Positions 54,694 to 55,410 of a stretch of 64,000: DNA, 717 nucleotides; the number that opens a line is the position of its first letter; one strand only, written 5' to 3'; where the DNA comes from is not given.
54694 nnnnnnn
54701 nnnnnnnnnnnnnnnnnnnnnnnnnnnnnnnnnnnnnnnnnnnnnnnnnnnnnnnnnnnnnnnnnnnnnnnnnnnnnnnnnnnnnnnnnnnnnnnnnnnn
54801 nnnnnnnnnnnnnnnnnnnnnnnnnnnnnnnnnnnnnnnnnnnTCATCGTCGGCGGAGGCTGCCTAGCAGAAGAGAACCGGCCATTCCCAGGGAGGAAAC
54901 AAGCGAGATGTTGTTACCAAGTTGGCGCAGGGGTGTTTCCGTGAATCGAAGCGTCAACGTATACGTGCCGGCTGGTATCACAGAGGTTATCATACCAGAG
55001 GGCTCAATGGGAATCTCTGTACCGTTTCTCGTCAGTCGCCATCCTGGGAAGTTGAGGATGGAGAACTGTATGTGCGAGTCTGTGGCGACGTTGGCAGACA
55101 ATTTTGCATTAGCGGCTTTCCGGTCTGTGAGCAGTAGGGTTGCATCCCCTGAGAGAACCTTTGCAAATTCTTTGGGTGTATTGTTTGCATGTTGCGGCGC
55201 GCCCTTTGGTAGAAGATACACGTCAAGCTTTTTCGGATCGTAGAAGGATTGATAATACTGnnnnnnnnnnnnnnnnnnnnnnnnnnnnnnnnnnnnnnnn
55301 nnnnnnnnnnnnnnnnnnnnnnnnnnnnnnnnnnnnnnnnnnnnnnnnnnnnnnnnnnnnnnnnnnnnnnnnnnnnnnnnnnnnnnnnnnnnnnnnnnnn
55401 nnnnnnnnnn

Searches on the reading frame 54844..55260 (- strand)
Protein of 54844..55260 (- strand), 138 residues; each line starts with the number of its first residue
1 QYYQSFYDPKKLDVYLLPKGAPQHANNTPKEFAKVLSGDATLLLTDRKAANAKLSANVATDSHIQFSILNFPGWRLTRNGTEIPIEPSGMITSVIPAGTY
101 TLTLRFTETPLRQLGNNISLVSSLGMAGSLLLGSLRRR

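Call 39: search_protein_families(library=pfam, proteins=[window:54844-55260:-], max_evalue=10)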
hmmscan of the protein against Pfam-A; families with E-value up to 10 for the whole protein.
window:54844-55260:- (138 aa): 1 family
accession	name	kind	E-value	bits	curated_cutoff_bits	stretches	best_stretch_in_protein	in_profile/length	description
PF09586.16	YfhO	-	0.054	12.3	28.5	1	46-111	758-828/835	Bacterial membrane protein YfhO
